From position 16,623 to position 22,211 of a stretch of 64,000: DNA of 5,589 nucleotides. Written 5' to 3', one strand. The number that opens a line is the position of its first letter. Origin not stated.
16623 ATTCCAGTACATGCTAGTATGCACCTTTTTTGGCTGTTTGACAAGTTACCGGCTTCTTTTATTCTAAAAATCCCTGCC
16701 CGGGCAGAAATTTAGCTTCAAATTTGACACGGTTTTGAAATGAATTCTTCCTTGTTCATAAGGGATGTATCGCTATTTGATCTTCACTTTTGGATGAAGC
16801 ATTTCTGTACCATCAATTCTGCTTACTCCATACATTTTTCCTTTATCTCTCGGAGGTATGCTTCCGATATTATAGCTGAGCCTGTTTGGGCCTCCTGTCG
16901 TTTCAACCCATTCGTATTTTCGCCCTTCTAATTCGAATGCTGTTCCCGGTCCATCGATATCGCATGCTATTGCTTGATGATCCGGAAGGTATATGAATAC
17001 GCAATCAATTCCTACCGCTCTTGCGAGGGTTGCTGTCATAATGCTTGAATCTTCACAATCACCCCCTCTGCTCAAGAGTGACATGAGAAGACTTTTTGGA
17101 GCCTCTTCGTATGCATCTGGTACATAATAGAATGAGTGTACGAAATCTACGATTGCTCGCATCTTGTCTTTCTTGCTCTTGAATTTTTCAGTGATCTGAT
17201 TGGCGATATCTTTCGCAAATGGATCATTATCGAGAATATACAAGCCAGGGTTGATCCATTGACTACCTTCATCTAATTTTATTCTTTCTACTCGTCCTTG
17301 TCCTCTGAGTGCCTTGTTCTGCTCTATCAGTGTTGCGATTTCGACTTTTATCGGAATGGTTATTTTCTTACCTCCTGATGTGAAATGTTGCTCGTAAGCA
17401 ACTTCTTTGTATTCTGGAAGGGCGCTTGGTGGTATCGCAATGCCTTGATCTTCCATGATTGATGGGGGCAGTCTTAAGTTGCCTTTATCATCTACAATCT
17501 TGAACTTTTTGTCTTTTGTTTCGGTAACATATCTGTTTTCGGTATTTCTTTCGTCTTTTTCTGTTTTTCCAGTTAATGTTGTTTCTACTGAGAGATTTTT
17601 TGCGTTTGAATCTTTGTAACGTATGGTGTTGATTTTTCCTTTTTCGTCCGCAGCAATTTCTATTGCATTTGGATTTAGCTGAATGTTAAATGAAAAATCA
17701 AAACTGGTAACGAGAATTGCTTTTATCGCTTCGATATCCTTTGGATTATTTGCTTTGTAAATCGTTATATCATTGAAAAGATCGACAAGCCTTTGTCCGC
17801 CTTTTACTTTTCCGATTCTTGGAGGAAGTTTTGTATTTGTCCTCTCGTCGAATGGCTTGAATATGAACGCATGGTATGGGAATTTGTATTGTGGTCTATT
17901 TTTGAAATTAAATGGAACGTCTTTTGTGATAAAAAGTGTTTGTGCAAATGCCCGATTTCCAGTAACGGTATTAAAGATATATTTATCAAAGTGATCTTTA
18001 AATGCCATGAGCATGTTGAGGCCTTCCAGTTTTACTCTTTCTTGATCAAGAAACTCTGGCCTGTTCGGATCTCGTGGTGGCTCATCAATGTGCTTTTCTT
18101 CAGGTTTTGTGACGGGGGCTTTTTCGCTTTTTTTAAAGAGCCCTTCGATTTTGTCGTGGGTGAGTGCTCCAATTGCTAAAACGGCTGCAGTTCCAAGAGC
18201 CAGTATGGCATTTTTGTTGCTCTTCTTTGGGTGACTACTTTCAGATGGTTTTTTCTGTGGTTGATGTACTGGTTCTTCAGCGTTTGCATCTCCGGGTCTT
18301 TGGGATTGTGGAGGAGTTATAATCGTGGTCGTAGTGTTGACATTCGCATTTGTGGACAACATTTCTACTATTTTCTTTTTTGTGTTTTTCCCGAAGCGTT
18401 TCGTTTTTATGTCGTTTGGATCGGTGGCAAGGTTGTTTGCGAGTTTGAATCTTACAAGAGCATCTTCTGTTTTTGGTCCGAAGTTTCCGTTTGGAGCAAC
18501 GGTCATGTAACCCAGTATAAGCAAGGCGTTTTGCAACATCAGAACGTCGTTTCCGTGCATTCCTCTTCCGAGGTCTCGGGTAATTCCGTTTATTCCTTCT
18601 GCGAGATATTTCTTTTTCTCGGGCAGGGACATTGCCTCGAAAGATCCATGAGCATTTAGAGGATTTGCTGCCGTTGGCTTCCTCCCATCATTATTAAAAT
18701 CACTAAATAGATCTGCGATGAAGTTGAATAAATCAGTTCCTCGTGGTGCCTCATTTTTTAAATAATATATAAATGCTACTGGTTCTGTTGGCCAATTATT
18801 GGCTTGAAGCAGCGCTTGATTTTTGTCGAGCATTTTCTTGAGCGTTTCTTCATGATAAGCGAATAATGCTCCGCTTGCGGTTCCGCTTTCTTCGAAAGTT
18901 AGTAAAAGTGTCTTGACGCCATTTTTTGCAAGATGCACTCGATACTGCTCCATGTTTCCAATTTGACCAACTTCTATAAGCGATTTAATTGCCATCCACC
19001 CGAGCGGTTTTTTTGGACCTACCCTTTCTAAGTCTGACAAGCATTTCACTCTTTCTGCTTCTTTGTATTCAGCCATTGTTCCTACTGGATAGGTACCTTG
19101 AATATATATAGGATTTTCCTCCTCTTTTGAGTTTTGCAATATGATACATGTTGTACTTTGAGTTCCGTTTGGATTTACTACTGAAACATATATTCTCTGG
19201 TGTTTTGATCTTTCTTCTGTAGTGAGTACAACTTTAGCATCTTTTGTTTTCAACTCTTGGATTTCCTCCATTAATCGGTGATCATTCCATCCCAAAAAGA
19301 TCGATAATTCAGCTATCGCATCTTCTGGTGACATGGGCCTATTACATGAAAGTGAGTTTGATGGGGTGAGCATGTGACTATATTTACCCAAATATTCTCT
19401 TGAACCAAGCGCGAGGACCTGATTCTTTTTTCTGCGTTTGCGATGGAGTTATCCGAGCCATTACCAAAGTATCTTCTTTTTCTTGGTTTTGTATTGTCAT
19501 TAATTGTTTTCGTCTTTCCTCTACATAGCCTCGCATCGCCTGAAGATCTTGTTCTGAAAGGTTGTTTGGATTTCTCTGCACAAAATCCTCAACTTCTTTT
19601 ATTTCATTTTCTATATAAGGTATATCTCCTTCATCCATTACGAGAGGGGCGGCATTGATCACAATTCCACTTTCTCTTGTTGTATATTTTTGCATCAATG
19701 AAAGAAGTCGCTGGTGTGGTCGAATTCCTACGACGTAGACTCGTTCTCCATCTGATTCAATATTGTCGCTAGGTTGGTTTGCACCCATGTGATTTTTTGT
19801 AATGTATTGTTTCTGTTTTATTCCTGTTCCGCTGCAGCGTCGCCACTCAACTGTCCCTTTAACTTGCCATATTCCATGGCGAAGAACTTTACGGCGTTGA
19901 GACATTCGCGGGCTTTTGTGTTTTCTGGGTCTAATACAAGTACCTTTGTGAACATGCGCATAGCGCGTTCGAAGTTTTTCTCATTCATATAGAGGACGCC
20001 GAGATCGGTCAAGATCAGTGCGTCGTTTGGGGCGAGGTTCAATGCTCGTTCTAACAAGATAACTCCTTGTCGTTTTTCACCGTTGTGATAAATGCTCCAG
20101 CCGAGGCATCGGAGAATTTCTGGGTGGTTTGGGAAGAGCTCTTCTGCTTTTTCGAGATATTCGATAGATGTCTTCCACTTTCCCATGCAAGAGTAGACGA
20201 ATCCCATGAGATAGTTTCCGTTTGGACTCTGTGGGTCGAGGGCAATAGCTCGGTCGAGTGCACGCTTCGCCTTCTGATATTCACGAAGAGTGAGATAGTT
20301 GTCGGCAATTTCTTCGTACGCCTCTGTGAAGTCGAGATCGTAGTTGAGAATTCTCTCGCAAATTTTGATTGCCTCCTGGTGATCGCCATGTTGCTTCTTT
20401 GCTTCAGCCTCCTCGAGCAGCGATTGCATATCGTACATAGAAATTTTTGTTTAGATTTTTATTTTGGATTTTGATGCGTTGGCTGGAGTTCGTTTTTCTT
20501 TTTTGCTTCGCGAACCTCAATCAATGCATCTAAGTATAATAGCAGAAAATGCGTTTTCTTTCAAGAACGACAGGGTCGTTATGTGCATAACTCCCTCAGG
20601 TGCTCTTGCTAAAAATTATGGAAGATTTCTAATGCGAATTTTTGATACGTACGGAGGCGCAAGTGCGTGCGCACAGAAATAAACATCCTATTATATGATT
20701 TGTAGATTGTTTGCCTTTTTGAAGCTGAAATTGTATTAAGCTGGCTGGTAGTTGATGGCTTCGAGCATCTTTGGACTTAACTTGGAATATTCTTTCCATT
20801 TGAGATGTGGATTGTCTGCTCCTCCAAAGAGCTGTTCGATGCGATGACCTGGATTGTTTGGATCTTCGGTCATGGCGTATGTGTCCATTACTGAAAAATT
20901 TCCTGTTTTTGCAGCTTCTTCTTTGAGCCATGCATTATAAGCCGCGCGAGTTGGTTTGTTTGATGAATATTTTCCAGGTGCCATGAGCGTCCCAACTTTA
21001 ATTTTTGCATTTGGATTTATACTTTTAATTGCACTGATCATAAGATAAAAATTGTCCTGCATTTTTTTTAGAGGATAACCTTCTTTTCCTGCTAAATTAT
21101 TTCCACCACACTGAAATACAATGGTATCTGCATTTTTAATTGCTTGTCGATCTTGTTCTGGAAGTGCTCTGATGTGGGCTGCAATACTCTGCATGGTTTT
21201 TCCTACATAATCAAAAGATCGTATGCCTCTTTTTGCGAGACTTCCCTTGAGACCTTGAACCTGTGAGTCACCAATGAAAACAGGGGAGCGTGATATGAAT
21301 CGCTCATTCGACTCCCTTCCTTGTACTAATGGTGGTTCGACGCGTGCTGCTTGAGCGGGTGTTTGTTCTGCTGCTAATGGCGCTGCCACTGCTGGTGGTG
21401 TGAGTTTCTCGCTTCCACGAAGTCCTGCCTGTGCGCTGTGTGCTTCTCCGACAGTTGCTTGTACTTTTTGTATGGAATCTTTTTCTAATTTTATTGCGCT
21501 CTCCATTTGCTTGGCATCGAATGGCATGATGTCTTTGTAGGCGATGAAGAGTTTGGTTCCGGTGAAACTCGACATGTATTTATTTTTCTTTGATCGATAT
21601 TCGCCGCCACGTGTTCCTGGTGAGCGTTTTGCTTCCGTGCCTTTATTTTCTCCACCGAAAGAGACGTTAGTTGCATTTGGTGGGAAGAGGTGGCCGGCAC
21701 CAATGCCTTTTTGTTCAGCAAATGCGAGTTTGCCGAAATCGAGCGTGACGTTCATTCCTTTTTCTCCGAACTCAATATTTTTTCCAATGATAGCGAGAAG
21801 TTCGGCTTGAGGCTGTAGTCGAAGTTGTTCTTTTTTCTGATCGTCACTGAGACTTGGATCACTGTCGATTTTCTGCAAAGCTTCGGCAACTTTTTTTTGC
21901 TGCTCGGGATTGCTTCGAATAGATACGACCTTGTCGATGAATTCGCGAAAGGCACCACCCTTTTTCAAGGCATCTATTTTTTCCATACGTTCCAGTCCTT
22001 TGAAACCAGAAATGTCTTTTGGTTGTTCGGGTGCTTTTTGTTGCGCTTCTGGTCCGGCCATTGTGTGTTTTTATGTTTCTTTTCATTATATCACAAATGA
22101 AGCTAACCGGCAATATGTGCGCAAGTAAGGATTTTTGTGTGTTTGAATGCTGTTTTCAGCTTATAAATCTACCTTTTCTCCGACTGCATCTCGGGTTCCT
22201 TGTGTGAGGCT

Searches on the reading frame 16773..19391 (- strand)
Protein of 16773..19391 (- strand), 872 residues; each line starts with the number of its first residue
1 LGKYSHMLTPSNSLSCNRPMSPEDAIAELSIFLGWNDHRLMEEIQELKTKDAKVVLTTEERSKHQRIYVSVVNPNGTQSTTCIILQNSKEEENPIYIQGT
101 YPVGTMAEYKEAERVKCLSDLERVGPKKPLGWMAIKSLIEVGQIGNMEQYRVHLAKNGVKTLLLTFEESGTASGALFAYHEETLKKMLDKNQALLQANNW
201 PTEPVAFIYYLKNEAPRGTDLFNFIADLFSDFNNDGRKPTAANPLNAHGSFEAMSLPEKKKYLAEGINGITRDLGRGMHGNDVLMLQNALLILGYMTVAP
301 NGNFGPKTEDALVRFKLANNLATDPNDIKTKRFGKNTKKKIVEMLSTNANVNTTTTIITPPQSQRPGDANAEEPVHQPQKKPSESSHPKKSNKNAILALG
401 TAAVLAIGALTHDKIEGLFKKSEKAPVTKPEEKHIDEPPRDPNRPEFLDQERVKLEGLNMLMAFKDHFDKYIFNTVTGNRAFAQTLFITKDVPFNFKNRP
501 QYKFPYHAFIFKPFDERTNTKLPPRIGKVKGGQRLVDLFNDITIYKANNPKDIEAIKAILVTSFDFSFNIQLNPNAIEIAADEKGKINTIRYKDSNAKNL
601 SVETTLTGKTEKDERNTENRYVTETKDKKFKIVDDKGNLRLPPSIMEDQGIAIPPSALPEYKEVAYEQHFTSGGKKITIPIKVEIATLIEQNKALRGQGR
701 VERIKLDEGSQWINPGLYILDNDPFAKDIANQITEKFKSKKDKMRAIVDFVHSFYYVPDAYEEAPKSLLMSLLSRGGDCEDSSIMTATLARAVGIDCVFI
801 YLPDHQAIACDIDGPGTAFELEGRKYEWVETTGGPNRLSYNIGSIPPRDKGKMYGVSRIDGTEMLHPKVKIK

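Call 7: search_protein_families(library=pfam, proteins=[window:16773-19391:-], max_evalue=0.001)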
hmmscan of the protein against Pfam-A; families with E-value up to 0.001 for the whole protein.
window:16773-19391:- (872 aa): 2 families
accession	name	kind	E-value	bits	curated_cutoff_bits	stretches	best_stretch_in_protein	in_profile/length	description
PF01471.23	PG_binding_1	-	1.2e-08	35.5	23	1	280-324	2-46/57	Putative peptidoglycan binding domain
PF01841.26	Transglut_core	-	1.3e-07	32.2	23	1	728-801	2-76/108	Transglutaminase-like superfamily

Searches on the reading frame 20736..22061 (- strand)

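Call 7: search_protein_families(library=pfam, proteins=[window:20736-22061:-], max_evalue=0.001)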
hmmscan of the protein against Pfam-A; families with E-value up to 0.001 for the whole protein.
window:20736-22061:- (441 aa): 1 family
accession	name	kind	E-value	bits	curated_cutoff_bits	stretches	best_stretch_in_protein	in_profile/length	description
PF13472.12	Lipase_GDSL_2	-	1.7e-08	35.6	32.9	1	283-404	39-159/178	GDSL-like Lipase/Acylhydrolase family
